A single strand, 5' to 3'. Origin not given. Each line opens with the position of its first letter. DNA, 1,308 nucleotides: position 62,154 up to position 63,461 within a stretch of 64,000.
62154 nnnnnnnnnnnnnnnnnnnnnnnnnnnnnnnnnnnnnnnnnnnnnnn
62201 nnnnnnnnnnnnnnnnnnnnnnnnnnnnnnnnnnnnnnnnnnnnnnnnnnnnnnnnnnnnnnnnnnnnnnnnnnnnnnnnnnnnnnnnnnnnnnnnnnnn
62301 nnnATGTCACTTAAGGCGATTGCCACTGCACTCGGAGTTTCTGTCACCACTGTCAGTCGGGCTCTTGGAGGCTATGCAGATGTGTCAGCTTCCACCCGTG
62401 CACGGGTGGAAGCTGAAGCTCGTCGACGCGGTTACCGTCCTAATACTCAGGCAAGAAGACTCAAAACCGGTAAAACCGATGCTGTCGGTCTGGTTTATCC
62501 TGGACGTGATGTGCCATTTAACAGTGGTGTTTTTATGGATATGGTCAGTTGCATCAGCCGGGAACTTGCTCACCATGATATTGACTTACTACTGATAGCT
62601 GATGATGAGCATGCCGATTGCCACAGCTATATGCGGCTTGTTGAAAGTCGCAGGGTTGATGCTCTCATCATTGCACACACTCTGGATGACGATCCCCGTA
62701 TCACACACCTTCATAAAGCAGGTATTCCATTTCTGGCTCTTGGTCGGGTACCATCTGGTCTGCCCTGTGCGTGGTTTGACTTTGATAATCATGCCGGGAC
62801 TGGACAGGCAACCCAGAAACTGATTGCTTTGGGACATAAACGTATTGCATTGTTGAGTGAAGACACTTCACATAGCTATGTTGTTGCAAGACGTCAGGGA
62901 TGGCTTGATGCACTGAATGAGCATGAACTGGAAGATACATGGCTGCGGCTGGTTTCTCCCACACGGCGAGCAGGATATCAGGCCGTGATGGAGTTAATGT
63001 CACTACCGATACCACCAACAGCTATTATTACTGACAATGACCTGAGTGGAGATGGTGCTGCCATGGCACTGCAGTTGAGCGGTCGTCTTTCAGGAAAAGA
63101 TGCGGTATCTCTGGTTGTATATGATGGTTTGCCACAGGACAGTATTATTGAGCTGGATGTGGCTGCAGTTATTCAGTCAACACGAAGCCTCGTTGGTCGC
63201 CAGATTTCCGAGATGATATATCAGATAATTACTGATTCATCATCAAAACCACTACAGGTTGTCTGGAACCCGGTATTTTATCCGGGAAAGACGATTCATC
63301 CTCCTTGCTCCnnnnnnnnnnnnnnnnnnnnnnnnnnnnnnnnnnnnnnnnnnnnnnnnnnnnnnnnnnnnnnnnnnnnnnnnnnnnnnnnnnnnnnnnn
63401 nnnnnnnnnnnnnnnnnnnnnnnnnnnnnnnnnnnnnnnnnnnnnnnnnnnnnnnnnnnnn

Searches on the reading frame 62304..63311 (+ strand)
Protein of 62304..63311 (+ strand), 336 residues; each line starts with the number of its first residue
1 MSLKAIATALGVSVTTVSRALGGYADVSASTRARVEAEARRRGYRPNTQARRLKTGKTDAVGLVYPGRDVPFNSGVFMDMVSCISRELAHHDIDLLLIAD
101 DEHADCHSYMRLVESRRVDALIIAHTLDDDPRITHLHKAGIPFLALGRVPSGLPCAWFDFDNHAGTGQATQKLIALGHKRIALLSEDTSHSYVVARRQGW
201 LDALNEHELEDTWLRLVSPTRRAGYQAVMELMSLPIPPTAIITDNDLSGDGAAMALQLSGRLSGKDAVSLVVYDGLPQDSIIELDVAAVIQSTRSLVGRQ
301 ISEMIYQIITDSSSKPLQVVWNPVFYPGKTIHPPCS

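Call 22: list_cluster_members(proteins=[window:62304-63311:+])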
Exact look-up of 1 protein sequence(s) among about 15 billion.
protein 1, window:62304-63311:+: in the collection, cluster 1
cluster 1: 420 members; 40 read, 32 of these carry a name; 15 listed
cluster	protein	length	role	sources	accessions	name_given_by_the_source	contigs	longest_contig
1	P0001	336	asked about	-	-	TPA: substrate-binding domain-containing protein [Escherichia coli] | LacI family transcriptional regulator | Transcriptional regulator n=12 Tax=Enterobacteriaceae TaxID=543 RepID=A0A0L6XWS0_ECOLX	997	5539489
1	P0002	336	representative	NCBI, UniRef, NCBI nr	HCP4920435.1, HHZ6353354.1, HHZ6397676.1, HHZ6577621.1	substrate-binding domain-containing protein [Escherichia coli] | LacI family DNA-binding transcriptional regulator n=1 Tax=Escherichia coli TaxID=562 ...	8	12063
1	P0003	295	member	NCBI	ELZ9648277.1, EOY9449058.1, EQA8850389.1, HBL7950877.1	substrate-binding domain-containing protein, partial [Escherichia coli]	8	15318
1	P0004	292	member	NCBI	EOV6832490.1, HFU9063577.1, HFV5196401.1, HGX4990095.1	TPA: substrate-binding domain-containing protein, partial [Escherichia coli]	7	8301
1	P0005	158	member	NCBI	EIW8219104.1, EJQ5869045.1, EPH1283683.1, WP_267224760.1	substrate-binding domain-containing protein, partial [Escherichia coli]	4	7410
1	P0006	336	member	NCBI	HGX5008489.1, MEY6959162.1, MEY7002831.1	substrate-binding domain-containing protein [Escherichia coli]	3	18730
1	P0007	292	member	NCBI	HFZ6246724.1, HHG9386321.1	TPA: substrate-binding domain-containing protein, partial [Escherichia coli]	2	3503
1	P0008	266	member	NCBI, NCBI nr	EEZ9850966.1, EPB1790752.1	substrate-binding domain-containing protein, partial [Escherichia coli O21] | substrate-binding domain-containing protein [Escherichia coli O21]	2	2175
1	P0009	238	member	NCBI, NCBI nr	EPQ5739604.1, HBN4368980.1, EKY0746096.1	LacI family DNA-binding transcriptional regulator, partial [Escherichia coli] | LacI family DNA-binding transcriptional regulator [Escherichia coli]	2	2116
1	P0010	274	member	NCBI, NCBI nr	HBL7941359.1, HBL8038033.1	TPA: substrate-binding domain-containing protein [Escherichia coli] | substrate-binding domain-containing protein [Escherichia coli]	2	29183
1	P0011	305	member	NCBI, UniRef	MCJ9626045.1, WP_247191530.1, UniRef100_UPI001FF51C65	substrate-binding domain-containing protein, partial [Klebsiella pneumoniae] | substrate-binding domain-containing protein n=1 Tax=Klebsiella pneumoniae TaxID=573 ...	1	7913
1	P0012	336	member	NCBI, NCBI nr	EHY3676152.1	substrate-binding domain-containing protein [Escherichia coli]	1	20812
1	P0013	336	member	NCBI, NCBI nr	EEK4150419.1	LacI family DNA-binding transcriptional regulator [Salmonella enterica]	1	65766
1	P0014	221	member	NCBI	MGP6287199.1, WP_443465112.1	substrate-binding domain-containing protein, partial [Escherichia coli]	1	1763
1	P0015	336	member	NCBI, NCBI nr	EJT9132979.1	substrate-binding domain-containing protein [Escherichia coli]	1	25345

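Call 23: search_solved_structures(query=window:62304-63311:+, max_evalue=0.00001)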
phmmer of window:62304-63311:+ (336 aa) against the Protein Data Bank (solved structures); distinct sequences matched with E-value up to 0.00001: 61 (the best 60 are shown).
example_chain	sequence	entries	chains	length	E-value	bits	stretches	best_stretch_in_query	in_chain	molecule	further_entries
3qk7_A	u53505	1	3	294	7.2e-75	255.6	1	55-330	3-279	Transcriptional regulators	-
5ysz_A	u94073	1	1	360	1e-29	107.2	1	3-321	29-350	Transcriptional regulator, LacI family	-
7ce1_A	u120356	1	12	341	1.1e-25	94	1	2-325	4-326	LacI-type transcription factor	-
7cdv_A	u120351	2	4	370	1.5e-25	93.5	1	2-325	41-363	LacI-type transcription factor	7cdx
7ff4_A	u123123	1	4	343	1e-22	84.2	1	6-257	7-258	Transcriptional regulator, LacI family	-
1jye_A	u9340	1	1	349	4.5e-22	82.1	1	4-311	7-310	Lactose Operon Repressor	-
1efa_A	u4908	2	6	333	6.4e-22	81.6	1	4-310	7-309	LAC REPRESSOR | Lactose Operon Repressor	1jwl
1jyf_A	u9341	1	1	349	7.3e-22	81.4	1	4-311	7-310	Lactose Operon Repressor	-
1lbg_A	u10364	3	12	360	8.1e-22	81.2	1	4-311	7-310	PROTEIN (LACTOSE OPERON REPRESSOR) | INTACT LACTOSE OPERON REPRESSOR WITH GRATUITOUS INDUCER IPTG | LAC REPRESSOR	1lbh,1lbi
3edc_A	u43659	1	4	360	8.1e-22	81.2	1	4-311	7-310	Lactose operon repressor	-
2pe5_A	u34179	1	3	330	1.4e-21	80.4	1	4-309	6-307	Lactose operon repressor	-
4rzs_A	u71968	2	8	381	2.4e-21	79.7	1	4-311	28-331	Lac repressor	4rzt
4o5a_A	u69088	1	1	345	4.7e-21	78.7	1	5-252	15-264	LacI family transcription regulator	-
3bbl_A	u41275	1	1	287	2.5e-20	76.3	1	101-315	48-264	Regulatory protein of LacI family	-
3k4h_A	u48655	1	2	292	3.3e-20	76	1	57-275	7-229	putative transcriptional regulator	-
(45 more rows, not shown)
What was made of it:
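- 62304..63314 (+): rafR, LacI/GalR-family repressor gene (336 aa). It aligns to LacI, PurR and CcpA structures over the HTH and the sugar-binding core (call 23).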

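Call 24: search_protein_families(proteins=[window:62304-63311:+], library=ncbifam)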
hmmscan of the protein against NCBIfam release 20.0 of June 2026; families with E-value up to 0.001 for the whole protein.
window:62304-63311:+ (336 aa): 16 families
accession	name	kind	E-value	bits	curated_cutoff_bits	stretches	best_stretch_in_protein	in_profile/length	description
NF047341.1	lactose_RbsR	equivalog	5.1e-36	124.6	382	1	2-315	4-312/331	ribose utilization transcriptional repressor RbsR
NF007075.0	PRK09526.1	subfamily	1.4e-29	103.1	340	1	2-311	7-312/358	LacI family DNA-binding transcriptional regulator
NF007706.0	PRK10401.1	equivalog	7.4e-28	97.8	555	1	3-279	4-278/346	HTH-type transcriptional regulator GalS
NF051853.1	TransRegUriRCory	equivalog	9.2e-28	97.3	550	1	2-315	2-308/327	transcriptional regulator UriR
NF008269.0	PRK11041.1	equivalog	7.5e-27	94.2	436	1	3-307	12-313/342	DNA-binding transcriptional regulator CytR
TIGR02417.1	fruct_sucro_rep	subfamily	8.6e-26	90.9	389.55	1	3-318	2-316/327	D-fructose-responsive transcription factor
NF008002.0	PRK10727.1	equivalog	6.7e-25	87.9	557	1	3-274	4-273/341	HTH-type transcriptional regulator GalR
NF007979.0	PRK10703.1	equivalog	2.1e-24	86.2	501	1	3-318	4-318/341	HTH-type transcriptional repressor PurR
NF007449.0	PRK10014.1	subfamily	1.4e-23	83.5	310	1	3-323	9-336/342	Mal regulon transcriptional regulator MalI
NF008452.0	PRK11303.1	equivalog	2.5e-22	79.5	385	1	1-244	1-245/332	catabolite repressor/activator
NF052440.1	TransRegGNTRPSEAE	equivalog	1.1e-21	77.2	400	1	2-313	7-315/333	HTH-type transcriptional regulator GntR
NF007743.0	PRK10423.1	equivalog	1.7e-20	73.4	531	1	3-322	4-321/330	ribose operon transcriptional repressor RbsR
TIGR01481.1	ccpA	equivalog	1e-18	67.9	442.35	1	6-257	8-257/330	catabolite control protein A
NF047913.1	TransRegIdnR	equivalog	3.4e-15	56.2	500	1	1-330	6-330/331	DNA-binding transcriptional regulator IdnR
NF011563.0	PRK14987.1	equivalog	1.4e-11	44.2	433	1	3-312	8-312/331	gluconate operon transcriptional repressor GntR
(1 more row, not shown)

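Call 25: find_related_loci(query=window:62304-63311:+, collection=genome_contigs, flank=3000)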
Query window:62304-63311:+ (336 aa) in genome_contigs; peptide patterns used: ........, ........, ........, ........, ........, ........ (x = any residue, [..] = any of these).
30 stretches matched a pattern; 3 encode a relative of the query (tblastn E <= 1e-3); 3 distinct loci.
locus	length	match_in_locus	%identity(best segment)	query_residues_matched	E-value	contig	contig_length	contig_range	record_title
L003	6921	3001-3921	28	1-301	6e-22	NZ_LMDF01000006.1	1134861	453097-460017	Caulobacter sp. Root343 contig_3, whole genome shotgun sequence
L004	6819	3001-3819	31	2-274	2e-20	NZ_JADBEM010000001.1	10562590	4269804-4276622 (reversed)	Actinopolymorpha pittospori strain DSM 45354 Ga0310431_01, whole genome shotgun sequence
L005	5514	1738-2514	27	2-260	5e-14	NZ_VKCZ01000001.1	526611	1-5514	Microlunatus speluncae strain SYSU K12189 K189_Contig5, whole genome shotgun sequence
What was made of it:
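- Tried and rejected: The single allowed scan of genome_contigs with the RafR protein returned only distant LacI paralogs at 27-31% identity from Caulobacter and actinomycetes (call 25).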

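Call 26: search_dna_similar(query=window:62304-63311:+, collection=plasmids, mode=protein, rows=spread, max_rows=40, max_evalue=1e-40)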
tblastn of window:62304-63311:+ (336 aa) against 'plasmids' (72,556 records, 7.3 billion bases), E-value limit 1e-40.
Records with a match: 192; places in all: 194; records where one place covers at least 80% of the query: 190.
Best place of each record, by identity: 95-99% 146; 90-95% 2; 80-90% 24; 60-80% 12; <60% 8.
By first word of the organism name: Escherichia 167; Klebsiella 12; Paraburkholderia 4; Shigella 2; Salmonella 2; Burkholderia 2; Vibrio 1; Neorhizobium 1; Rhizobium 1.
By predicted mobility (MOB-suite, as given by PLSDB): conjugative 158; non-mobilizable 25; mobilizable 9.
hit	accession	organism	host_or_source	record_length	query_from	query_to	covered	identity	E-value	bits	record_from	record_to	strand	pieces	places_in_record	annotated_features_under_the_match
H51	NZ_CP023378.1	Escherichia coli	canine,whole organism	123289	1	336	100%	98.8%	0e+0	608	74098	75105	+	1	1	LacI family DNA-binding transcriptional regulator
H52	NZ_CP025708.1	Escherichia coli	Homo sapiens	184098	1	336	100%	98.8%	0e+0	608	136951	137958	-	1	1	LacI family DNA-binding transcriptional regulator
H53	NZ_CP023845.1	Escherichia coli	Homo sapiens,Bacterial isolate,feces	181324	1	336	100%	98.8%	0e+0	608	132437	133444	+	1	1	LacI family DNA-binding transcriptional regulator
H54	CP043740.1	Escherichia coli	ground turkey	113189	1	336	100%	98.8%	0e+0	608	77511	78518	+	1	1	LacI family DNA-binding transcriptional regulator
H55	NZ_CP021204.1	Escherichia coli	Homo sapiens,blood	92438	1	336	100%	98.8%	0e+0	608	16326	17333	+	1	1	LacI family DNA-binding transcriptional regulator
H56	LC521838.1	Klebsiella pneumoniae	Homo sapiens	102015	1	336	100%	98.8%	0e+0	608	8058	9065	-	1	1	LacI family transcriptional regulator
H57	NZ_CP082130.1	Escherichia coli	Homo sapiens,rectal swab from HIV ...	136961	1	336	100%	98.8%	0e+0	608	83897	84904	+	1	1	LacI family DNA-binding transcriptional regulator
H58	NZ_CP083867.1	Escherichia coli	Homo sapiens,urine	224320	1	336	100%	98.8%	0e+0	608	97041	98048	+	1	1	LacI family DNA-binding transcriptional regulator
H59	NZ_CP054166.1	Escherichia coli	-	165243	1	336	100%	98.8%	0e+0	608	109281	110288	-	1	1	LacI family DNA-binding transcriptional regulator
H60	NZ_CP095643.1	Escherichia coli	Homo sapiens,Pure culture one microbial ...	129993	1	336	100%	98.8%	0e+0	608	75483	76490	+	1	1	LacI family DNA-binding transcriptional regulator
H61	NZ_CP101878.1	Klebsiella pneumoniae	dog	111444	1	336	100%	98.8%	0e+0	608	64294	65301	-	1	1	LacI family DNA-binding transcriptional regulator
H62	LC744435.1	Escherichia coli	-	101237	1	336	100%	98.8%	0e+0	608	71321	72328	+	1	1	LacI family transcriptional regulator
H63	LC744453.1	Escherichia coli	-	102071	1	336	100%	98.8%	0e+0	608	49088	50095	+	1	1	LacI family transcriptional regulator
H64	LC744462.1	Escherichia coli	-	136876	1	336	100%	98.8%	0e+0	608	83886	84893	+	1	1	LacI family transcriptional regulator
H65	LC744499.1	Escherichia coli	-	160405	1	336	100%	98.8%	0e+0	608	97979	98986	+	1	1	LacI family transcriptional regulator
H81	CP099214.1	Escherichia coli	culture,Pooled soil sample collected ...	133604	1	334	99%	89.2%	4e-177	551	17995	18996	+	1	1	substrate-binding domain-containing protein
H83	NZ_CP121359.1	Escherichia coli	Sus scrofa domesticus,feces,feces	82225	1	334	99%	88.0%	4e-174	542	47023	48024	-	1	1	substrate-binding domain-containing protein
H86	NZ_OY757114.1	Escherichia coli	-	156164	1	336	100%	79.8%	4e-153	482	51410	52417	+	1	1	substrate-binding domain-containing protein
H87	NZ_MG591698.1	Escherichia coli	Homo sapiens,feces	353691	1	336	100%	79.5%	1e-152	481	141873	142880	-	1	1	substrate-binding domain-containing protein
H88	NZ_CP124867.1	Klebsiella quasipneumoniae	Homo sapiens,urine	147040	1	330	98%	65.2%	9e-114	369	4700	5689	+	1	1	substrate-binding domain-containing protein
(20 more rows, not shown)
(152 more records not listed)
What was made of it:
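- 62304..63314 (+): It is 98.8% identical to the regulator on pIP1206 and other raf plasmids (call 26).
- On raf operon twin operators (RafR O1/O2): It is 98.8% identical to the regulator of pIP1206 and about 145 other raf plasmids (call 26).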

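Call 27: get_annotated_region(hit=H81, flank=3000)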
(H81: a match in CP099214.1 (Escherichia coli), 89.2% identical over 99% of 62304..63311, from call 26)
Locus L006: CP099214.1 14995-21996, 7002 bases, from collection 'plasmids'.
description: Escherichia coli strain RHB16-SO-C05 plasmid unnamed1, complete sequence
organism: Escherichia coli (NCBI taxid 562)
taxonomy: Bacteria; Pseudomonadota; Gammaproteobacteria; Enterobacterales; Enterobacteriaceae; Escherichia; Escherichia coli
host: -; source: culture,Pooled soil sample collected from floor of pig farm; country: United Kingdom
typing (MOB-suite, as given by PLSDB): conjugative; replicon IncFIA,IncFIA,IncFII; relaxase MOBF; mating-pair formation MPF_F
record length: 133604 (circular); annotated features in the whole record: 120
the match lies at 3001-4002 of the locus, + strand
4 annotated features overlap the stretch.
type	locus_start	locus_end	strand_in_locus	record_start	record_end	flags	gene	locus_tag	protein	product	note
CDS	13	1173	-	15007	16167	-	istA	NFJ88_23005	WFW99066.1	IS21 family transposase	-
CDS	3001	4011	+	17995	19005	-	-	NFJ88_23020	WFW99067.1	substrate-binding domain-containing protein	-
CDS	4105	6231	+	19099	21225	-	-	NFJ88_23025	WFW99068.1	alpha-galactosidase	-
CDS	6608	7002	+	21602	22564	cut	-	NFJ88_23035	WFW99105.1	oligosaccharide MFS transporter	-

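Call 28: get_annotated_region(hit=H83, flank=3000)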
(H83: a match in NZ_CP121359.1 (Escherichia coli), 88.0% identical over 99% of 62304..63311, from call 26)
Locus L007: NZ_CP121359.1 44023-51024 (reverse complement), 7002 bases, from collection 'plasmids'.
description: Escherichia coli strain rl0044 plasmid pVP442, complete sequence
organism: Escherichia coli (NCBI taxid 562)
taxonomy: Bacteria; Pseudomonadota; Gammaproteobacteria; Enterobacterales; Enterobacteriaceae; Escherichia; Escherichia coli
host: -; source: Sus scrofa domesticus,feces,feces; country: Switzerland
typing (MOB-suite, as given by PLSDB): conjugative; replicon IncFIA,IncFIC; relaxase MOBF,MOBP; mating-pair formation MPF_F
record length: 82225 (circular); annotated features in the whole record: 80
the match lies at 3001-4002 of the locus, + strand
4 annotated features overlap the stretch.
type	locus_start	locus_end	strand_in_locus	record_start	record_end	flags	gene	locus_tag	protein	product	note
CDS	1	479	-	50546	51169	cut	-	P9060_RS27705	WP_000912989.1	potassium channel family protein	-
CDS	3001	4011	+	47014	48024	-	-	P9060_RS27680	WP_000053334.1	substrate-binding domain-containing protein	-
CDS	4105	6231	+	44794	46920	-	-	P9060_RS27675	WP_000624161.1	alpha-galactosidase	-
CDS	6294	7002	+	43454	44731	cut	-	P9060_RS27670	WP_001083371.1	MFS transporter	-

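Call 29: get_annotated_region(hit=H86, flank=3000)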
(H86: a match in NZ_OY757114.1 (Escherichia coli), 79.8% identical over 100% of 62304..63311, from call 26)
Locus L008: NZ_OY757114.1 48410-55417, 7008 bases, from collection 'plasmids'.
description: Escherichia coli isolate S30 plasmid pS30-1, complete sequence
organism: Escherichia coli (NCBI taxid 562)
taxonomy: Bacteria; Pseudomonadota; Gammaproteobacteria; Enterobacterales; Enterobacteriaceae; Escherichia; Escherichia coli
host: -; source: -; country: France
typing (MOB-suite, as given by PLSDB): conjugative; replicon IncI-gamma/K1; relaxase MOBP,MOBP,MOBP; mating-pair formation MPF_I
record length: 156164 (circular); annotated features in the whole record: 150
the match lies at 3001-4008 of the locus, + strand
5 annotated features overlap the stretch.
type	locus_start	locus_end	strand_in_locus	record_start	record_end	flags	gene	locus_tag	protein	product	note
CDS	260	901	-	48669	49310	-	-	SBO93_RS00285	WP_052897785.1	recombinase family protein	-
CDS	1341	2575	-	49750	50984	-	-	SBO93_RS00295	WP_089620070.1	IS3 family transposase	-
CDS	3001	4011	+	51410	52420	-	-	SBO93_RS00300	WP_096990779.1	substrate-binding domain-containing protein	-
CDS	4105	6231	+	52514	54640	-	-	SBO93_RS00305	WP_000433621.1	alpha-galactosidase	-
CDS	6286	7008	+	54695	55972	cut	-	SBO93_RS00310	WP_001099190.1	MFS transporter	-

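Call 30: get_annotated_region(hit=H87, flank=3000)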
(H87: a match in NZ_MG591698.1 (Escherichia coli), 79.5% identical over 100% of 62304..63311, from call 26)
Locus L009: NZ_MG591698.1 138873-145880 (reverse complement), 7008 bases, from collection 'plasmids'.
description: Escherichia coli strain PN43 plasmid unnamed, complete sequence
organism: Escherichia coli (NCBI taxid 562)
taxonomy: Bacteria; Pseudomonadota; Gammaproteobacteria; Enterobacterales; Enterobacteriaceae; Escherichia; Escherichia coli
host: -; source: Homo sapiens,feces; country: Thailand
typing (MOB-suite, as given by PLSDB): non-mobilizable
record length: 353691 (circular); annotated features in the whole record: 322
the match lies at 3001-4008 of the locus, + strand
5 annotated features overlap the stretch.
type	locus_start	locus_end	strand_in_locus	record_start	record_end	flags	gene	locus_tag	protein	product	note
CDS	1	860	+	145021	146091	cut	-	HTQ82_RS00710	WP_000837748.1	LacI family DNA-binding transcriptional regulator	-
CDS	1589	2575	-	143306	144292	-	-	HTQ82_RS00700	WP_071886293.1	IS3 family transposase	-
CDS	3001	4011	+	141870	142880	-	-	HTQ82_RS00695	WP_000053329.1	substrate-binding domain-containing protein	-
CDS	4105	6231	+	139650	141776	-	-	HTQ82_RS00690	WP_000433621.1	alpha-galactosidase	-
CDS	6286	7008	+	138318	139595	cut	-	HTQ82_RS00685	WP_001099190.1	MFS transporter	-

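Call 31: get_annotated_region(hit=H88, flank=3000)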
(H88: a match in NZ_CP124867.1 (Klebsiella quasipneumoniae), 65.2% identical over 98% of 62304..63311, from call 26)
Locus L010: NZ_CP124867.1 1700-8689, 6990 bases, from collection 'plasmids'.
description: Klebsiella quasipneumoniae strain M7 plasmid pM7a, complete sequence
organism: Klebsiella quasipneumoniae (NCBI taxid 1463165)
taxonomy: Bacteria; Pseudomonadota; Gammaproteobacteria; Enterobacterales; Enterobacteriaceae; Klebsiella; Klebsiella quasipneumoniae
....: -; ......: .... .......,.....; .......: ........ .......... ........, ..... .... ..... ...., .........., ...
typing (MOB-suite, as given by PLSDB): conjugative; replicon IncFII,IncR,rep_cluster_2183; relaxase MOBF,MOBF; mating-pair formation MPF_F
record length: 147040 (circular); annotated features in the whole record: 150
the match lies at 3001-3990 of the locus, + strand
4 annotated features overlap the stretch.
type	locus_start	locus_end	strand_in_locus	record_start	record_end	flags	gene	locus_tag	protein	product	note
CDS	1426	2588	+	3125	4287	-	-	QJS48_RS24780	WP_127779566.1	IS3 family transposase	-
CDS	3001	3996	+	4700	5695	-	-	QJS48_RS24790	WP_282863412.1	substrate-binding domain-containing protein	-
CDS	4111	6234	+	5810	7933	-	-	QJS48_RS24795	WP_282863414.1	alpha-galactosidase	-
CDS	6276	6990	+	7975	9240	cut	-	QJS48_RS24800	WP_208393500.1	MFS transporter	-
